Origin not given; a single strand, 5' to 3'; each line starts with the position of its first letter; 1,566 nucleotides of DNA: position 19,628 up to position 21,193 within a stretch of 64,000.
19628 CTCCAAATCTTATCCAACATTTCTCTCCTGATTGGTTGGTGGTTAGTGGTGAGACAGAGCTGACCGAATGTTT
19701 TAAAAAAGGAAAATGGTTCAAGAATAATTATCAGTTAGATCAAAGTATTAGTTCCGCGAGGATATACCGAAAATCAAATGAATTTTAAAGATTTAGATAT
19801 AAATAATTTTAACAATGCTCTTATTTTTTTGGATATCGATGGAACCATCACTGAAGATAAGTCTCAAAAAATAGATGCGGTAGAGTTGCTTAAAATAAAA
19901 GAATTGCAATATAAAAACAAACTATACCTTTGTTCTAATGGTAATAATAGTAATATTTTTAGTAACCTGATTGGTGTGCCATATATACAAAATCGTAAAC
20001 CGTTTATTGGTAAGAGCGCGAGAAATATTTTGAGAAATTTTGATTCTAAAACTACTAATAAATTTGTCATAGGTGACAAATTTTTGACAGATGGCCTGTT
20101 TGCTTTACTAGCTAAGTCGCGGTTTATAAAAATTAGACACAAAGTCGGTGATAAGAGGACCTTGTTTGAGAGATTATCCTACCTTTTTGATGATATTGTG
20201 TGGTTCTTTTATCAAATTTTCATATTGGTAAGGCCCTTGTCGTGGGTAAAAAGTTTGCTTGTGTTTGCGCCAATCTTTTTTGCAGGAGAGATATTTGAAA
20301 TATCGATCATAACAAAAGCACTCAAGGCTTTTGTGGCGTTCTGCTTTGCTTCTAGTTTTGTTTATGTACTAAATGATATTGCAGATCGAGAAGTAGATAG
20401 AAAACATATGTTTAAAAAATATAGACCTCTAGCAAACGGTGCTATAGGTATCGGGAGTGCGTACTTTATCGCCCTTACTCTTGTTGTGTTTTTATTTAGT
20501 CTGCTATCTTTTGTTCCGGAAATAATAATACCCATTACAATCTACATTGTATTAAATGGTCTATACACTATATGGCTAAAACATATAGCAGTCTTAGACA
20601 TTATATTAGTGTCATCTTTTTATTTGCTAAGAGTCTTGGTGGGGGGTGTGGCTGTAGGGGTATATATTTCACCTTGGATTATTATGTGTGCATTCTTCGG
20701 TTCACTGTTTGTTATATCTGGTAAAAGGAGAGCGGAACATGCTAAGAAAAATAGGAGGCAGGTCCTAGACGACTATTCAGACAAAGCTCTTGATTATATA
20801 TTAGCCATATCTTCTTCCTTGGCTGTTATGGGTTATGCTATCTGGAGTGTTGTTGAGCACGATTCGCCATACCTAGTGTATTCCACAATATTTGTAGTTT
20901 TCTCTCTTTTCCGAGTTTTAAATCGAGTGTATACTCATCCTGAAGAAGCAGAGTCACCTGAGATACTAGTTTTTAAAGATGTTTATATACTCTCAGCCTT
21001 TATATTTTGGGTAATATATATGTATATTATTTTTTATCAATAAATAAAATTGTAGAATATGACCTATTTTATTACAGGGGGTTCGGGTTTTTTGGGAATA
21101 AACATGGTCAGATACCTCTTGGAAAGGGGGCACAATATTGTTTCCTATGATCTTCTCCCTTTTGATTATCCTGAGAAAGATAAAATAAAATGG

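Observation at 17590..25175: Candidate lipid-linked pentose/hexose donor pathway: GT2+GT-C fusion, HAD-phosphatase+UbiA fusion, SDR epimerase and ArnT/PMT-like GT-C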

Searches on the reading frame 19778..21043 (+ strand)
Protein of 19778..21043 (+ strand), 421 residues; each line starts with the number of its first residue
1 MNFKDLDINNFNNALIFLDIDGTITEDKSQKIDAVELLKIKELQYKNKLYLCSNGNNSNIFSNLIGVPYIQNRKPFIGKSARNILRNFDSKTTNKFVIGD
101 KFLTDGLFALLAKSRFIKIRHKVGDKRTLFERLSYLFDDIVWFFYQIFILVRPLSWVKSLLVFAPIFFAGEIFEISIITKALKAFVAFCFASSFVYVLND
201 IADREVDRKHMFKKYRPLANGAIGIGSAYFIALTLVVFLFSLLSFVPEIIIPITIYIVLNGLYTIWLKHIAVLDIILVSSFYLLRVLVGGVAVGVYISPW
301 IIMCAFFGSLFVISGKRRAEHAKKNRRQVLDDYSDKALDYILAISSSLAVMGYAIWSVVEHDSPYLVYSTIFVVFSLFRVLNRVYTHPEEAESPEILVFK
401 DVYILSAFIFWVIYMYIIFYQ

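Call 3: search_protein_families(library=pfam, proteins=[window:19778-21043:+], max_evalue=0.01)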
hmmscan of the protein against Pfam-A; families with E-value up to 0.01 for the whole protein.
window:19778-21043:+ (421 aa): 1 family
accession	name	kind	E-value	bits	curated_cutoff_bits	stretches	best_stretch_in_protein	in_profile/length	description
PF01040.23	UbiA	-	2.5e-21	76.5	34.2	1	179-390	20-238/250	UbiA prenyltransferase family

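Call 11: search_protein_families(library=ncbifam, proteins=[window:19778-21043:+], max_evalue=0.01)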
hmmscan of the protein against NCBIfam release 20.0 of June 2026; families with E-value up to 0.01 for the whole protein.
window:19778-21043:+ (421 aa): 15 families
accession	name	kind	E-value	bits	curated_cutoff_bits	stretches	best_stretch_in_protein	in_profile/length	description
NF008978.0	PRK12324.1-4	equivalog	2.7e-58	197.4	207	1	150-420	38-320/322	decaprenyl-phosphate phosphoribosyltransferase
NF008977.0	PRK12324.1-2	equivalog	4.1e-49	167.6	234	1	144-420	2-288/297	decaprenyl-phosphate phosphoribosyltransferase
NF008976.0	PRK12324.1-1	equivalog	3.1e-42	145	474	1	150-413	24-297/306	decaprenyl-phosphate phosphoribosyltransferase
NF006088.0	PRK08238.1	equivalog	3.2e-40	138.2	351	1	147-346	195-399/482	UbiA family prenyltransferase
NF009523.0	PRK12884.1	equivalog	1.3e-08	34.4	269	1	175-305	31-161/279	prenyltransferase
TIGR01668.1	YqeG_hyp_ppase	hypoth_equivalog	3e-08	33.4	89.1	1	16-120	28-136/170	YqeG family HAD IIIA-type phosphatase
TIGR01662.1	HAD-SF-IIIA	subfamily_domain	2.8e-06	27.5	44.6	1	15-120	2-139/141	HAD-IIIA family hydrolase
NF009514.0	PRK12873.1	equivalog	3e-06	26.8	246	1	190-254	58-122/297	4-hydroxybenzoate polyprenyltransferase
TIGR01473.1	cyoE_ctaB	equivalog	5.4e-06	26.4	210.3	1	159-417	16-277/281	heme o synthase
NF003349.0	PRK04375.1-2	equivalog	1e-05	24.9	246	1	179-294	59-177/318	heme o synthase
NF009609.0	PRK13106.1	equivalog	2.7e-05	23.7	349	1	171-313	38-184/301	prenyltransferase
TIGR01474.1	ubiA_proteo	equivalog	4.1e-05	23.2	275.45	1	181-289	42-151/282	4-hydroxybenzoate octaprenyltransferase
NF003348.0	PRK04375.1-1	equivalog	4.2e-05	23.1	285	1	186-279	46-140/292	heme o synthase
TIGR01475.1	ubiA_other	subfamily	0.00021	20.8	180.8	1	162-315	21-173/282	UbiA-like polyprenyltransferase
NF005742.0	PRK07566.1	equivalog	0.0016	17.6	313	1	148-262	32-143/315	chlorophyll synthase ChlG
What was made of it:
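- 19778..20197 (+): HAD-IIIA (YqeG/GEP4-like) phosphatase domain. It is predicted to remove the 5-phosphate from polyprenyl-P-ribose-5-P. TIGR01668 E 3e-8 and TIGR01662 E 2.8e-6 (call 11).
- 20198..21043 (+): UbiA-superfamily polyprenyl-phosphate 5-phosphoribosyltransferase (PPPRS/DPPR synthase) domain. NF008978 scores 197 bits against a cut-off of 207 (call 11).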

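Call 14: search_solved_structures(query=window:19778-21043:+, max_evalue=0.01, show_alignments=1)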
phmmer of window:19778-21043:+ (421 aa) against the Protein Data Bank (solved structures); distinct sequences matched with E-value up to 0.01: 4.
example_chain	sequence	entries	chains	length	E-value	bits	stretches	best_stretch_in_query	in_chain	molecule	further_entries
8j8j_D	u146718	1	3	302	4.3e-37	131.6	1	150-412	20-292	Decaprenyl-phosphate phosphoribosyltransferase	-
8j8k_A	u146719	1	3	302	7.2e-28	101.2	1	150-412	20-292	Decaprenyl-phosphate phosphoribosyltransferase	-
9r1o_A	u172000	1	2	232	0.0035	19.9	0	117-157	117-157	sc-apCC-6-DPH-NR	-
4tq3_A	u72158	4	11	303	0.004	19.7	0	149-378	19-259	Prenyltransferase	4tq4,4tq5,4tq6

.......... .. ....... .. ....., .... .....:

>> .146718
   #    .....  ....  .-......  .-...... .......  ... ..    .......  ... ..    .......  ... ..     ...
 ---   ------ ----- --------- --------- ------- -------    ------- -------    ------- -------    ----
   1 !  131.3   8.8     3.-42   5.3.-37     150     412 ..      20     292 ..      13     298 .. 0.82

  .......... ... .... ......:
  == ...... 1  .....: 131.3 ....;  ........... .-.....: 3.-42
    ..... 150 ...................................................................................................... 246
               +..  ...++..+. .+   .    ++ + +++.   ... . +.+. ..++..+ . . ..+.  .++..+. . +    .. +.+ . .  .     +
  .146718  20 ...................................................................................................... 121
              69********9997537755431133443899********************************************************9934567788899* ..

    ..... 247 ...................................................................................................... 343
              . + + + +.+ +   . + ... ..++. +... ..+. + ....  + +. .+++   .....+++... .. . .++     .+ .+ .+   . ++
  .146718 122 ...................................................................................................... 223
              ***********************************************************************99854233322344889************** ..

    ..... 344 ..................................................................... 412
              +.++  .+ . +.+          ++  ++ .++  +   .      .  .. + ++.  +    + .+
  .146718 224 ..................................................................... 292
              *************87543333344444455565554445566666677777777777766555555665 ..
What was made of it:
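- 20198..21043 (+): PDB 8j8j (Rv3806c), E 4.3e-37 (call 14).
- On PPPRS / DPPR-synthase clade of the UbiA superfamily: 8j8j E 4.3e-37 against 4tq3 E 0.004 (call 14). They align with the Rv3806c motifs (call 14).
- The next UbiA structure scores E 0.004 (call 14). Rv3806c scores E 4e-37, while every quinone, haem or chlorophyll model scores 1e-5 or worse (calls 11, 14).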

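Call 18: find_homologous_proteins(query=window:19778-21043:+, max_evalue=1e-10)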
Query window:19778-21043:+ (421 aa): 410 proteins with E <= 1e-10 among 8000 candidates; the best 120 are listed.
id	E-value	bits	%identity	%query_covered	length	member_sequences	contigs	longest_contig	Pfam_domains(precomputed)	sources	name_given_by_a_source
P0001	5.3e-271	917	100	100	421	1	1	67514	PF01040.24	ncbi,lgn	-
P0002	6.9e-127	442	51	100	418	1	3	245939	PF09419.17,PF01040.24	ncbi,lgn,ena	-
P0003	6.9e-124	432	49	100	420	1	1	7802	PF01040.24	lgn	-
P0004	9.5e-123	429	50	100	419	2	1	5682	PF01040.24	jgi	jgi:4-hydroxybenzoate polyprenyltransferase/predicted HAD superfamily phosphohydrolase YqeG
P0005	5.0e-121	423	49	99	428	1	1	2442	PF01040.24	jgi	jgi:4-hydroxybenzoate polyprenyltransferase/predicted HAD superfamily phosphohydrolase YqeG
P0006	1.9e-120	421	48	100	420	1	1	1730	PF09419.17,PF01040.24,PF08282.19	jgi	jgi:decaprenyl-phosphate phosphoribosyltransferase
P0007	5.8e-120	419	48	100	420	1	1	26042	PF01040.24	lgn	-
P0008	6.4e-120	419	46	100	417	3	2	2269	PF01040.24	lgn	-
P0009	3.5e-119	417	47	100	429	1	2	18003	PF01040.24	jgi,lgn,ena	jgi:4-hydroxybenzoate polyprenyltransferase/predicted HAD superfamily phosphohydrolase YqeG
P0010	4.8e-117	410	47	100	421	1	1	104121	PF01040.24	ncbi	-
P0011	9.1e-116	406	45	100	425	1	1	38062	PF01040.24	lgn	-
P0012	4.1e-115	403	46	98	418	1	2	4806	PF00702.33,PF01040.24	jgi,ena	jgi:4-hydroxybenzoate polyprenyltransferase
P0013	1.6e-114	401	49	99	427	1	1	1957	PF01040.24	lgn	-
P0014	3.3e-114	400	46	99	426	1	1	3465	PF01040.24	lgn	-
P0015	4.7e-114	400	47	96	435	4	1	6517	PF01040.24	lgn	-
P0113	1.3e-71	260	34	98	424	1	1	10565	PF09419.17,PF01040.24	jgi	jgi:HAD superfamily phosphatase (TIGR01668 family)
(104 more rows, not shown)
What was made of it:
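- More than 100 fused homologues were found in Patescibacteria (call 18). JGI automatic names include '4-hydroxybenzoate polyprenyltransferase' (call 18).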

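Call 20: find_related_loci(query=A1, collection=genome_contigs, flank=10000)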
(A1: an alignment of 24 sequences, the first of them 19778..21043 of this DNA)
Query A1 (421 aa) in genome_contigs; peptide patterns used: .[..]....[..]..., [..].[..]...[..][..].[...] (x = any residue, [..] = any of these).
599 stretches matched a pattern (row limit reached: there are more); 584 encode a relative of the query (tblastn E <= 1e-3); the best 80 are kept; 80 distinct loci.
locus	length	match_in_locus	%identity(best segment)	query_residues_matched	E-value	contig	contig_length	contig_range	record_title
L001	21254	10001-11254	51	2-420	9e-134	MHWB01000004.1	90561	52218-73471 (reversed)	MAG: Candidatus Zambryskibacteria bacterium RIFCSPLOWO2_01_FULL_39_39 rifcsplowo2_01_scaffold_1701, whole genome shotgun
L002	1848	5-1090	47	54-420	9e-115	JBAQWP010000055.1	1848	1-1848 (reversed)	MAG: Minisyncoccia bacterium isolate MFD03290_ilm_asm_bin18 k127_140157, whole genome shotgun sequence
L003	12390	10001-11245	39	2-420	2e-93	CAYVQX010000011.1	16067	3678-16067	MAG TPA_asm: uncultured Candidatus Saccharibacteria bacterium isolate SRP135725_co1_167 genome assembly, contig: NODE_47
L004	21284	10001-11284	41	1-420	3e-97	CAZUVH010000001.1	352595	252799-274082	MAG TPA_asm: uncultured Candidatus Saccharibacteria bacterium isolate SRP287051_co2_176 genome assembly, contig: NODE_19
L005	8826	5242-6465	36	13-420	2e-77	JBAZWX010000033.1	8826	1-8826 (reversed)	MAG: Candidatus Paceibacterota bacterium isolate SO_2017_GW1_42 NODE_29704_length_8826_cov_0.894011_OW334_2017, whole ge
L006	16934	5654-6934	38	3-420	3e-76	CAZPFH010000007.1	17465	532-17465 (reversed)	MAG TPA_asm: uncultured Candidatus Peribacteria bacterium isolate SRP332253_co1_95 genome assembly, contig: NODE_5300_le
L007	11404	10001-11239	35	7-420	7e-71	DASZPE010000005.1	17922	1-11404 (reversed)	MAG TPA_asm: Candidatus Paceibacterota bacterium isolate SMAG_U5963 k141_660780, whole genome shotgun sequence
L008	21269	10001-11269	38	3-420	2e-87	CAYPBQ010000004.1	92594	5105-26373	MAG TPA_asm: uncultured Candidatus Saccharibacteria bacterium isolate SRP292972_co3_30 genome assembly, contig: NODE_271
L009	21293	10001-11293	40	1-420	9e-55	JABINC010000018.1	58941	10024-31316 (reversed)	MAG: Candidatus Peregrinibacteria bacterium isolate SI060_bin36 k141_887336, whole genome shotgun sequence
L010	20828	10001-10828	39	150-420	8e-52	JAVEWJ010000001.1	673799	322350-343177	MAG: Candidatus Gracilibacteria bacterium isolate BF4_142 NODE_6_length_673799_cov_13.584105_Biofilm4, whole genome shot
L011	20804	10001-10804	39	146-402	1e-51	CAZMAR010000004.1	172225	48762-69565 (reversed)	MAG TPA_asm: uncultured Ignavibacteriaceae bacterium isolate binchicken_co135_97 genome assembly, contig: NODE_175_lengt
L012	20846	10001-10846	36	150-420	8e-51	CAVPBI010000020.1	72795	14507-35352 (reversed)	MAG: uncultured Ignavibacteria bacterium isolate MFD00032.bin.1.149 genome assembly, contig: contig_37621, whole genome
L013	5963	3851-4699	36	150-421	1e-50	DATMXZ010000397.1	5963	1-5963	MAG TPA_asm: Ignavibacteria bacterium isolate SMAG_U13133 k141_101470, whole genome shotgun sequence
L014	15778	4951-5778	37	150-420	6e-50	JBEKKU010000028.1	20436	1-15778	MAG: Thermacetogeniaceae bacterium isolate SPRUCE 354 SPRUCE_354_28, whole genome shotgun sequence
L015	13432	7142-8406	39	11-420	4e-55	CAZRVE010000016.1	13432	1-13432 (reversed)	MAG TPA_asm: uncultured Candidatus Saccharibacteria bacterium isolate SRP302447_co1_195 genome assembly, contig: NODE_12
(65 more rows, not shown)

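Call 42: search_dna_similar(query=window:19778-21043:+, collection=phages, mode=protein, max_evalue=1e-8, max_rows=20)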
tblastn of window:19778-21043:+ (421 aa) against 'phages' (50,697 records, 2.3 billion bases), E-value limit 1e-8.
Records with a match: 1; places in all: 1; records where one place covers at least 80% of the query: 0.
Best place of each record, by identity: <60% 1.
By first word of the organism name: Bacteriophage 1.
By host as written in the record: - 1.
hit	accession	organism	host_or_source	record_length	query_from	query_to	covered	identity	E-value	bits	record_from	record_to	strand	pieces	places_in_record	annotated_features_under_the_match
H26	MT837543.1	Bacteriophage sp.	human fecal samples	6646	150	420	64%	29.7%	2e-14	81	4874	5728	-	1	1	record has no annotation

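Call 43: search_dna_similar(query=window:19778-21043:+, collection=plasmids, mode=protein, max_evalue=1e-15, max_rows=40)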
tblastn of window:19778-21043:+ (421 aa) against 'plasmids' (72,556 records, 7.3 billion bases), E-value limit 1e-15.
Records with a match: 11; places in all: 11; records where one place covers at least 80% of the query: 0.
Best place of each record, by identity: <60% 11.
By first word of the organism name: Natronococcus 2; Marivivens 1; Chondrinema 1; Rhodococcus 1; Nocardia 1; Flammeovirgaceae 1; Streptomyces 1; Kovacikia 1; Halostagnicola 1; Haloterrigena 1.
By predicted mobility (MOB-suite, as given by PLSDB): non-mobilizable 10; mobilizable 1.
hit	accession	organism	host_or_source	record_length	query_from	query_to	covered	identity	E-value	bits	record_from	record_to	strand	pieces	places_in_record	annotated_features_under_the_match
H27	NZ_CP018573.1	Marivivens sp. JLT3646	cell culture,shallow-sea hydrothermal ...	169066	147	411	63%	35.1%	4e-16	89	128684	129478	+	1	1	decaprenyl-phosphate phosphoribosyltransferase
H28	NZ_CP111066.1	Chondrinema litorale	Seaweed,red alga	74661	128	420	70%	31.3%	2e-24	113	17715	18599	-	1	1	decaprenyl-phosphate phosphoribosyltransferase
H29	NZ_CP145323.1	Rhodococcus ruber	-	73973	151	412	62%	33.6%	2e-17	93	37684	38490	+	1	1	decaprenyl-phosphate phosphoribosyltransferase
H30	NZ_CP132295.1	Natronococcus sp. AD-5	cell culture,sediment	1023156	151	421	64%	31.9%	3e-22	107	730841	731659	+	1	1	record has no annotation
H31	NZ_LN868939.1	Nocardia farcinica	not known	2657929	151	420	64%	31.0%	8e-16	87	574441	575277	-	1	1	none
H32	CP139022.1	Flammeovirgaceae bacterium SG7u.111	Seagrass,tissue sample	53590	150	420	64%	30.5%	6e-24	112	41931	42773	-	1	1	decaprenyl-phosphate phosphoribosyltransferase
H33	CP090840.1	Streptomyces viridifaciens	Whole organism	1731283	151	412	62%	30.7%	9e-17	90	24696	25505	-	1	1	decaprenyl-phosphate phosphoribosyltransferase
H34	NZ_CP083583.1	Kovacikia minuta CCNUW1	cell culture,fresh water lake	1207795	151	419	64%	28.7%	7e-18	94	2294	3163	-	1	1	record has no annotation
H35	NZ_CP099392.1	Natronococcus sp. CG52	cell culture,salt lake sediment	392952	151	386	56%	30.7%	4e-17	92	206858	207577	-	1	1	UbiA prenyltransferase family protein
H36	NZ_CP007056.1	Halostagnicola larsenii XH-48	-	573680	151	379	54%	30.8%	5e-18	94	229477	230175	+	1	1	decaprenyl-phosphate phosphoribosyltransferase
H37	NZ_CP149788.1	Haloterrigena sp. KLK7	cell culture,salt lake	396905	151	379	54%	30.8%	3e-17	92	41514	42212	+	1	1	decaprenyl-phosphate phosphoribosyltransferase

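Call 45: find_encoding_contigs(protein=window:19778-21043:+, flank=6000, max_places=2)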
Protein window:19778-21043:+ (421 aa): no gene with exactly this product is on record in the collection.
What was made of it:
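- Tried and rejected: The exact-sequence look-up of the window's own protein found no contig (call 45).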

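Call 46: find_encoding_contigs(protein=P0002, flank=8000, max_places=1)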
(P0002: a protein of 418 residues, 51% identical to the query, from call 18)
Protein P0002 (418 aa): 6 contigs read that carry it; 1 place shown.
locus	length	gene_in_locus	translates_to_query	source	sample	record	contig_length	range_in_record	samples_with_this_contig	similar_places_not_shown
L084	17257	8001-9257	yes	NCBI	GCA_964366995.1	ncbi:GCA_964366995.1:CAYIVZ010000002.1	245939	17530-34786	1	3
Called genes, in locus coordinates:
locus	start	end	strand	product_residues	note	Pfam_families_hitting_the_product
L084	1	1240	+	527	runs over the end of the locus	PF20706:GT4-conflict, PF00534:Glycos_transf_1, PF13692:Glyco_trans_1_4, PF04138:GtrA_DPMS_TM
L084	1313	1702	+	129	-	PF02452:PemK_toxin (weak)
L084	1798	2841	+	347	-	PF00534:Glycos_transf_1, PF13692:Glyco_trans_1_4, PF13524:Glyco_trans_1_2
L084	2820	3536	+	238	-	PF00535:Glycos_transf_2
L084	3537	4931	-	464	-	PF02310:B12-binding, PF04055:Radical_SAM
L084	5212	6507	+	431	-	-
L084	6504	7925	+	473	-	-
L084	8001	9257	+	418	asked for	PF09419:PGP_phosphatase (faint), PF01040:UbiA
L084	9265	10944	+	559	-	PF13231:PMT_2 (weak)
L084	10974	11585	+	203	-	PF13489:Methyltransf_23, PF05148:Methyltransf_8 (faint), PF08241:Methyltransf_11, PF08242:Methyltransf_12 (weak), PF13649:Methyltransf_25, PF13847:Methyltransf_31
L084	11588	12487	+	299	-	PF13489:Methyltransf_23, PF07021:MetW, PF13847:Methyltransf_31, PF08241:Methyltransf_11, PF08242:Methyltransf_12, PF13649:Methyltransf_25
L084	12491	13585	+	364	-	PF13439:Glyco_transf_4, PF00534:Glycos_transf_1, PF13692:Glyco_trans_1_4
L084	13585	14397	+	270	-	PF13489:Methyltransf_23, PF02353:CMAS (weak), PF08241:Methyltransf_11, PF08242:Methyltransf_12 (weak), PF13649:Methyltransf_25, PF13847:Methyltransf_31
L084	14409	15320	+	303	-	PF14305:ATPgrasp_TupA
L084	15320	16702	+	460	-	PF04015:DUF362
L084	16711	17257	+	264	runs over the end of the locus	PF13489:Methyltransf_23, PF13847:Methyltransf_31 (weak), PF08241:Methyltransf_11, PF08242:Methyltransf_12 (weak), PF13649:Methyltransf_25 (weak)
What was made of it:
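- The closest relative, L084, works without the SDR (call 46).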

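Call 47: find_encoding_contigs(protein=P0010, flank=8000, max_places=1)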
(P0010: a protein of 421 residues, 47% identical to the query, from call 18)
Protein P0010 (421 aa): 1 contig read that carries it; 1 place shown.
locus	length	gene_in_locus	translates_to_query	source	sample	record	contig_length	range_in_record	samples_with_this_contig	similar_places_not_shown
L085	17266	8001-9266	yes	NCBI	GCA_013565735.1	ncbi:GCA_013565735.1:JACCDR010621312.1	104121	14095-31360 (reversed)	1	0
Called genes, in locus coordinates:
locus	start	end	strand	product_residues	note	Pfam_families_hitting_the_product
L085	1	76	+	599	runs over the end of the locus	PF10412:TrwB_AAD_bind (weak)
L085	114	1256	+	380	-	PF13439:Glyco_transf_4, PF00534:Glycos_transf_1, PF13692:Glyco_trans_1_4, PF13524:Glyco_trans_1_2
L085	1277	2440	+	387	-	PF13439:Glyco_transf_4, PF13579:Glyco_trans_4_4 (faint), PF20706:GT4-conflict (weak), PF00534:Glycos_transf_1, PF13692:Glyco_trans_1_4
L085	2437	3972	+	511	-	PF00534:Glycos_transf_1, PF13692:Glyco_trans_1_4, PF04138:GtrA_DPMS_TM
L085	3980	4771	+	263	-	PF05050:Methyltransf_21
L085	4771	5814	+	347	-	PF00534:Glycos_transf_1, PF13692:Glyco_trans_1_4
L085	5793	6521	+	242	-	PF00535:Glycos_transf_2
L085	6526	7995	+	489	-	-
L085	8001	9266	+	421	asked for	PF01040:UbiA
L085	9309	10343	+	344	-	PF01073:3Beta_HSD, PF01370:Epimerase, PF02719:Polysacc_synt_2, PF04321:RmlD_sub_bind, PF13460:NAD_binding_10, PF16363:GDP_Man_Dehyd, PF07993:NAD_binding_4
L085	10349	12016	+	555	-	PF13231:PMT_2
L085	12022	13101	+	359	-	PF13439:Glyco_transf_4, PF13579:Glyco_trans_4_4 (weak), PF20706:GT4-conflict (weak), PF00534:Glycos_transf_1, PF13692:Glyco_trans_1_4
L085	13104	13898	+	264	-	PF01209:Ubie_methyltran, PF13489:Methyltransf_23, PF07021:MetW (weak), PF13649:Methyltransf_25, PF13847:Methyltransf_31, PF08241:Methyltransf_11, PF08242:Methyltransf_12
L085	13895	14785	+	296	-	PF00535:Glycos_transf_2, PF13641:Glyco_tranf_2_3, PF10111:Glyco_tranf_2_2 (weak)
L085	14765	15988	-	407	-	PF01943:Polysacc_synt, PF13440:Polysacc_synt_3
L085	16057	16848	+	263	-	PF05050:Methyltransf_21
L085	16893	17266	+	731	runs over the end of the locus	PF04932:Wzy_C, PF14559:TPR_19 (faint)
